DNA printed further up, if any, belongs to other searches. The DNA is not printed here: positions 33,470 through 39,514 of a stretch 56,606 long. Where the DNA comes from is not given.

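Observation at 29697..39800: Canonical five-gene enediyne-type PKS cassette (E3-E4-E5-E-E10) without obvious enediyne tailoring genes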

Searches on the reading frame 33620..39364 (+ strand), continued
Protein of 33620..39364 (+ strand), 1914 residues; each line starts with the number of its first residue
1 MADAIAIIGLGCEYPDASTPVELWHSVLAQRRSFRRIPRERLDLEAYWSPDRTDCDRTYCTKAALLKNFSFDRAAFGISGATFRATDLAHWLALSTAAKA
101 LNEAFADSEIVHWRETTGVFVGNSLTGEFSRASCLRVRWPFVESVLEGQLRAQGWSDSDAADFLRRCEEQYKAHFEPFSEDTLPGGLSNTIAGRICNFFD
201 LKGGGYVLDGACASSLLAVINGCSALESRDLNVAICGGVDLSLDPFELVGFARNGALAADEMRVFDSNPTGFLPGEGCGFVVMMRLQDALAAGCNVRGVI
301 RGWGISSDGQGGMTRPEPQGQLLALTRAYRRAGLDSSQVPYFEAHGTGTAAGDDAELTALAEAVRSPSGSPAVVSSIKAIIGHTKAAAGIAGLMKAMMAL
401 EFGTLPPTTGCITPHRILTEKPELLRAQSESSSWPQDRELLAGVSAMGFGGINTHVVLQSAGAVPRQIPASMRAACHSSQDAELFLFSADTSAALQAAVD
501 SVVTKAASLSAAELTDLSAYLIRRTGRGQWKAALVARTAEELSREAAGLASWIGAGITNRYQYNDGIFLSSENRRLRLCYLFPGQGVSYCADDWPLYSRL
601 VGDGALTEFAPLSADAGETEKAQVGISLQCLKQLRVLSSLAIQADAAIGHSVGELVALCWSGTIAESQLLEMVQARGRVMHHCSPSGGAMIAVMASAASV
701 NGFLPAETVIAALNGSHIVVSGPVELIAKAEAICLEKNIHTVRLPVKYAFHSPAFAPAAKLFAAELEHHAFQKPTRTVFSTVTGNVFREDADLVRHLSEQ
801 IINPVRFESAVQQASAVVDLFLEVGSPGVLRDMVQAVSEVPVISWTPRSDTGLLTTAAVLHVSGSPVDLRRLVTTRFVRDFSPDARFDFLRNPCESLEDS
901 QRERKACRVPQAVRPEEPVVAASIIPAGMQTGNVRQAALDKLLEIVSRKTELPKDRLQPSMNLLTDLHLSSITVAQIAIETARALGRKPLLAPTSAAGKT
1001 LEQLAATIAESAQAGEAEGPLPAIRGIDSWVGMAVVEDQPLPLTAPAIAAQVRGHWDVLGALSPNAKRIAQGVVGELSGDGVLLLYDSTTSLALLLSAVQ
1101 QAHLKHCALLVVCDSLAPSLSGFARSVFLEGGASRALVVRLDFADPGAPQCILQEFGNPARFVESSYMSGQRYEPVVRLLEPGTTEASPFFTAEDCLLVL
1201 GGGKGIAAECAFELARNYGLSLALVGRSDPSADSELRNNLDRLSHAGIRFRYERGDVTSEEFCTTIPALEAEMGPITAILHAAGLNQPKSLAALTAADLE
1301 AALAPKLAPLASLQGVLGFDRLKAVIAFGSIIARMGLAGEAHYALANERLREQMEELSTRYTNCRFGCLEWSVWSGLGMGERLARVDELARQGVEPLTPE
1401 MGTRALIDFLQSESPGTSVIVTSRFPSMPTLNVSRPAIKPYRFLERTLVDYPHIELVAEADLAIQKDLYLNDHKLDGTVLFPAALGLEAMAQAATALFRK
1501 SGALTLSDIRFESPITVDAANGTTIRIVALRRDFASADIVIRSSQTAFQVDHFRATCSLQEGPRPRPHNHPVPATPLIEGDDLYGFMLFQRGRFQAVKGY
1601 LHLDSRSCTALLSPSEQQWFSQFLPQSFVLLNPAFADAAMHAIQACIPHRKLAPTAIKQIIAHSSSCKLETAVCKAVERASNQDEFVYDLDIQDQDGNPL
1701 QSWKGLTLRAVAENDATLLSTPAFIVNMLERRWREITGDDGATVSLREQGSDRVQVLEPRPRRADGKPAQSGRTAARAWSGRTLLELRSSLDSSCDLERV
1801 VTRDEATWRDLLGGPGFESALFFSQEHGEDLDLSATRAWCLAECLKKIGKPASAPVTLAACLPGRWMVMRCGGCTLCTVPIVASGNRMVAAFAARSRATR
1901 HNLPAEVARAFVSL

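Call 14: find_encoding_contigs(protein=P0003, flank=10000, max_places=3)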
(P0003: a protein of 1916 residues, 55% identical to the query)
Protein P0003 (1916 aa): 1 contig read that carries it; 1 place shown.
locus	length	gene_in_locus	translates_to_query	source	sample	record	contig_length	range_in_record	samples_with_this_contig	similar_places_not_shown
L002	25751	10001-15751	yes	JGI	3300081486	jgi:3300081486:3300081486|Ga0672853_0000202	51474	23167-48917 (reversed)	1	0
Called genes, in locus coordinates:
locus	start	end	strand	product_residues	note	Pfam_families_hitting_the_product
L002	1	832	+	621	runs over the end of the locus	PF26549:Tricorn_N (weak), PF25174:Beta-prop_THOC3, PF26550:Tricorn_2nd, PF07676:PD40, PF26549:Tricorn_N, PF26549:Tricorn_N, PF26550:Tricorn_2nd, PF07676:PD40, +6 more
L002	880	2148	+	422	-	PF03109:ABC1, PF01636:APH (faint), PF00069:Pkinase, PF01163:RIO1 (weak), PF27536:UbiB_helical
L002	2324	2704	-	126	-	-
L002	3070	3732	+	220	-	PF00196:GerE, PF08281:Sigma70_r4_2, PF13936:HTH_38 (weak), PF13384:HTH_23 (weak)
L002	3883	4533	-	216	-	PF13384:HTH_23 (faint), PF08281:Sigma70_r4_2, PF00196:GerE, PF04545:Sigma70_r4 (weak)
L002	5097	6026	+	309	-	PF00165:HTH_AraC (weak), PF12833:HTH_18, PF00165:HTH_AraC (weak)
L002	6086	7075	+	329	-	PF08012:DUF1702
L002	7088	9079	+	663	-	PF13517:FG-GAP_3 (weak), PF01839:FG-GAP (weak), PF13517:FG-GAP_3 (weak), PF07593:UnbV_ASPIC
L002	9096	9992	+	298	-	PF03116:NQR2_RnfD_RnfE (weak)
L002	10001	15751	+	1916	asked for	PF00109:ketoacyl-synt, PF02801:Ketoacyl-synt_C, PF16197:KAsynt_C_assoc, PF00698:Acyl_transf_1, PF00106:adh_short, PF08659:KR, PF21089:PKS_DH_N, PF14765:PS-DH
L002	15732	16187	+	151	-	PF13279:4HBT_2 (weak)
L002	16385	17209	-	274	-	PF10604:Polyketide_cyc2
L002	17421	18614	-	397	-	PF02985:HEAT (faint), PF13646:HEAT_2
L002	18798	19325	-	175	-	PF13474:SnoaL_3, PF14534:DUF4440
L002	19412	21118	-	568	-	-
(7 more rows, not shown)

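Call 19: search_dna_similar(query=window:33620-39364:+, collection=plasmids, mode=protein, max_evalue=1e-50, max_rows=30)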
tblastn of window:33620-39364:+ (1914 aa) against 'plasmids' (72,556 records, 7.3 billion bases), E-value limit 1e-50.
Records with a match: 76; places in all: 85; records where one place covers at least 80% of the query: 48.
Best place of each record, by identity: <60% 76.
By first word of the organism name: Streptomyces 57; Nostoc 3; Methylocystis 2; Tolypothrix 2; Nonomuraea 1; Sinorhizobium 1; Gloeothece 1; Azospirillum 1; Embleya 1; Leptolyngbya 1; and 6 more.
By predicted mobility (MOB-suite, as given by PLSDB): non-mobilizable 58; mobilizable 15; conjugative 3.
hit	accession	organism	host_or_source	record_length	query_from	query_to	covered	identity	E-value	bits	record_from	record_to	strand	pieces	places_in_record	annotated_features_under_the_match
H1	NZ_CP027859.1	Streptomyces clavuligerus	Cell culture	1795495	1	1879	98%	40.4%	0e+0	1106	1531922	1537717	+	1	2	none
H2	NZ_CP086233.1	Streptomyces clavuligerus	whole organism,soil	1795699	1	1879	98%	40.4%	0e+0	1106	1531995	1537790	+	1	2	none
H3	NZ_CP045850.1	Streptomyces clavuligerus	pure culture single spore ...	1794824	1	1879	98%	40.4%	0e+0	1106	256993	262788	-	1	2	none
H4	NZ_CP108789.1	Streptomyces sp. NBC_00887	-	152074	5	1902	99%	39.5%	0e+0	1067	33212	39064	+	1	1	type I polyketide synthase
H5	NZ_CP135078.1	Streptomyces parvus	bacteria,cell culture,soil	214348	5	1878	98%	40.0%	0e+0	1120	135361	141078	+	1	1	type I polyketide synthase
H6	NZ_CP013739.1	Streptomyces globisporus C-1027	soil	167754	5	1878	98%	39.7%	0e+0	1115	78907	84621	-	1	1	type I polyketide synthase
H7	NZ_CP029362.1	Streptomyces globisporus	tomato,cultured microbe,flower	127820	5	1878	98%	39.7%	0e+0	1113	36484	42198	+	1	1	type I polyketide synthase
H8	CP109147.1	Streptomyces globisporus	-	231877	5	1878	98%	39.7%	0e+0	1112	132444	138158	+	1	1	type I polyketide synthase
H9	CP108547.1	Streptomyces globisporus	-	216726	5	1878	98%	39.7%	0e+0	1112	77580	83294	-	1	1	type I polyketide synthase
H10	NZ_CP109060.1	Streptomyces globisporus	-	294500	5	1878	98%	39.7%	0e+0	1112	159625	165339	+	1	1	type I polyketide synthase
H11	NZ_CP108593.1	Streptomyces sp. NBC_01178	-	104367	5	1878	98%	39.6%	0e+0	1096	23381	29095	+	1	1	type I polyketide synthase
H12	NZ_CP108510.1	Streptomyces sp. NBC_01237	-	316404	5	1878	98%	39.5%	0e+0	1085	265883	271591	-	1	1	type I polyketide synthase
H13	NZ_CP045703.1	Streptomyces finlayi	pure culture,soil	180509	5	1878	98%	39.4%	0e+0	1091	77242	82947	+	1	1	type I polyketide synthase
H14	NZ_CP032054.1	Streptomyces clavuligerus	cell culture,soil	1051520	5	1885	98%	39.2%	0e+0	1047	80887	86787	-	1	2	none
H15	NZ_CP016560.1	Streptomyces clavuligerus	-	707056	5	1885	98%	39.2%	0e+0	1047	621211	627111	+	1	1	type I polyketide synthase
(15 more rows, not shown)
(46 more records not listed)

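Call 21: get_annotated_region(hit=H6, flank=9000)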
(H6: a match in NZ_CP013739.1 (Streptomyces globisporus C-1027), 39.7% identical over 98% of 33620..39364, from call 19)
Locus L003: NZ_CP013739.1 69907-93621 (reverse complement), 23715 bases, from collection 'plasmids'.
description: Streptomyces globisporus C-1027 plasmid SGLP1, complete sequence
organism: Streptomyces globisporus C-1027 (NCBI taxid 1172567)
taxonomy: Bacteria; Actinomycetota; Actinomycetes; Kitasatosporales; Streptomycetaceae; Streptomyces; Streptomyces globisporus; Streptomyces globisporus C-1027
host: -; source: soil; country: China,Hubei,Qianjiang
typing (MOB-suite, as given by PLSDB): non-mobilizable; replicon rep_cluster_1910
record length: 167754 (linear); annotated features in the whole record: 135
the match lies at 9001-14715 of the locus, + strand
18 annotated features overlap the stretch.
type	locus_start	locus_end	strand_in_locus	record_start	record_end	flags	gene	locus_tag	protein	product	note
CDS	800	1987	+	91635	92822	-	-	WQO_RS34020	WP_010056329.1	transposase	-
CDS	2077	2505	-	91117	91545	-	-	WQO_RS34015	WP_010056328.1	hypothetical protein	-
CDS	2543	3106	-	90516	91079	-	-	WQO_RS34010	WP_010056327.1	hypothetical protein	-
CDS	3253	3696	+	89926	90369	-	-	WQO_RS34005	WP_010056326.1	helix-turn-helix domain-containing protein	-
CDS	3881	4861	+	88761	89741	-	-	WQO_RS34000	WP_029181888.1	DUF1702 family protein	-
CDS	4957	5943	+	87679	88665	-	-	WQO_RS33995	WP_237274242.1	DUF1702 family protein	-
CDS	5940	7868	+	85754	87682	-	-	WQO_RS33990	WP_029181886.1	CRTAC1 family protein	-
CDS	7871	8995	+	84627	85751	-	-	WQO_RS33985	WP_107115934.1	RnfABCDGE type electron transport complex subunit D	-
CDS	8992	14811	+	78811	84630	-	-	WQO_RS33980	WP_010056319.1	type I polyketide synthase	GO:0030639 - polyketide biosynthetic process [Evidence IEA]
CDS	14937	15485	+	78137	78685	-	-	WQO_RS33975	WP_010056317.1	NADH-dependent FAD reductase SgcE6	-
CDS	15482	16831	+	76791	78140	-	-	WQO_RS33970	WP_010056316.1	cytochrome P450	-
CDS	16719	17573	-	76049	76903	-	-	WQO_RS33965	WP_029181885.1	AraC family transcriptional regulator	-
CDS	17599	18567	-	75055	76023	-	-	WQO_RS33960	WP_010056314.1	streptomycin biosynthesis operon regulator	-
CDS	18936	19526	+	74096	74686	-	-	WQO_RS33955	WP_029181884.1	DUF5987 family protein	-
CDS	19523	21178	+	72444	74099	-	-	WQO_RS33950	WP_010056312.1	GMC family oxidoreductase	-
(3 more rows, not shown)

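Call 64: search_dna_similar(query=window:33620-39364:+, collection=plasmids, mode=protein, max_evalue=1e-50, max_rows=40, rows=spread)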
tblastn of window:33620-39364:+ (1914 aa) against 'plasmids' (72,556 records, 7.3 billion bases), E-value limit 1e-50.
Records with a match: 76; places in all: 85; records where one place covers at least 80% of the query: 48.
Best place of each record, by identity: <60% 76.
By first word of the organism name: Streptomyces 57; Nostoc 3; Methylocystis 2; Tolypothrix 2; Nonomuraea 1; Sinorhizobium 1; Gloeothece 1; Azospirillum 1; Embleya 1; Leptolyngbya 1; and 6 more.
By predicted mobility (MOB-suite, as given by PLSDB): non-mobilizable 58; mobilizable 15; conjugative 3.
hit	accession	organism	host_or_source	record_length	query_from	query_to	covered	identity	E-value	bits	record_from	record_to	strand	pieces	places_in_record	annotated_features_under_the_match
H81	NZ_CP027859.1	Streptomyces clavuligerus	Cell culture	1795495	1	1879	98%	40.4%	0e+0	1106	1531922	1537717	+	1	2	none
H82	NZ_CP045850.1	Streptomyces clavuligerus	pure culture single spore ...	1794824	1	1879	98%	40.4%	0e+0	1106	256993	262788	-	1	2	none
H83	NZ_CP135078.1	Streptomyces parvus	bacteria,cell culture,soil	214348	5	1878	98%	40.0%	0e+0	1120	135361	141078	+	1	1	type I polyketide synthase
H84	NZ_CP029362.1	Streptomyces globisporus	tomato,cultured microbe,flower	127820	5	1878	98%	39.7%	0e+0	1113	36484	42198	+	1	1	type I polyketide synthase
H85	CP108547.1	Streptomyces globisporus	-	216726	5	1878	98%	39.7%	0e+0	1112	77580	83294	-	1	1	type I polyketide synthase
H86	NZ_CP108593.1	Streptomyces sp. NBC_01178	-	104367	5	1878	98%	39.6%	0e+0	1096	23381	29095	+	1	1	type I polyketide synthase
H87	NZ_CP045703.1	Streptomyces finlayi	pure culture,soil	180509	5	1878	98%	39.4%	0e+0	1091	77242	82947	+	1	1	type I polyketide synthase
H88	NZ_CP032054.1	Streptomyces clavuligerus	cell culture,soil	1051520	5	1885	98%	39.2%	0e+0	1047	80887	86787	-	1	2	none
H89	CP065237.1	Streptomyces clavuligerus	cell culture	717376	5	1885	98%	39.2%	0e+0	1047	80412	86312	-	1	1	type I polyketide synthase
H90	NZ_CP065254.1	Streptomyces clavuligerus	cell culture,lab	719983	5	1885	98%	39.2%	0e+0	1047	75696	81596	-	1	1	type I polyketide synthase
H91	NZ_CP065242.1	Streptomyces clavuligerus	cell culture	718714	5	1885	98%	39.2%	0e+0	1047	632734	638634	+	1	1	type I polyketide synthase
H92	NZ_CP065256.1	Streptomyces clavuligerus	cell culture,lab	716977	5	1885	98%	39.2%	0e+0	1047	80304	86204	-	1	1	type I polyketide synthase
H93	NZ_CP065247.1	Streptomyces clavuligerus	cell culture,lab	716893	5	1885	98%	39.2%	0e+0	1047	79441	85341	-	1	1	type I polyketide synthase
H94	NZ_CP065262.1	Streptomyces clavuligerus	cell culture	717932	5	1885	98%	39.2%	0e+0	1047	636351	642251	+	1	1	type I polyketide synthase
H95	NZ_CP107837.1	Streptomyces sp. NBC_00523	-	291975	5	1902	99%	38.5%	0e+0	1056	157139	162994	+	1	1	type I polyketide synthase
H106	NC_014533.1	Gloeothece verrucosa PCC 7822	fresh water in rice field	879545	2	1847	77%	33.9%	2e-133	700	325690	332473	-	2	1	SDR family NAD(P)-dependent oxidoreductase | type I polyketide synthase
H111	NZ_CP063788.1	Tolypothrix sp. PCC 7712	Soil sample,soil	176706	3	882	46%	29.6%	6e-62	244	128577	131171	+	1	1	type I polyketide synthase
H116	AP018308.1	Aulosira laxa NIES-50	-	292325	3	898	47%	28.2%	1e-64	253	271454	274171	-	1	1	polyketide synthase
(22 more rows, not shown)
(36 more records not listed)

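Call 65: get_annotated_region(hit=H116, flank=3000)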
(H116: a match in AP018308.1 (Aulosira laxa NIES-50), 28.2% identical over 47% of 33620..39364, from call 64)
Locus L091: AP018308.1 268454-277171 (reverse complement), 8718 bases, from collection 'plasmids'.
description: Aulosira laxa NIES-50 plasmid plasmid1 DNA, complete genome
organism: Aulosira laxa NIES-50 (NCBI taxid 1541988)
taxonomy: Bacteria; Cyanobacteriota; Cyanophyceae; Nostocales; Fortieaceae; Aulosira; Aulosira laxa; Aulosira laxa NIES-50
host: -; source: -; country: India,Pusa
typing (MOB-suite, as given by PLSDB): conjugative; replicon rep_cluster_37; relaxase MOBP; mating-pair formation MPF_T
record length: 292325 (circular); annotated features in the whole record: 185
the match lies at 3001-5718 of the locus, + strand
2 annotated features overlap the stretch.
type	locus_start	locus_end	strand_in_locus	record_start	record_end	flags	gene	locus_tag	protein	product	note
CDS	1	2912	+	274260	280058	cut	-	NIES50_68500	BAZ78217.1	beta-ketoacyl synthase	-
CDS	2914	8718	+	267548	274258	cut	-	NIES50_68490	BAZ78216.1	polyketide synthase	-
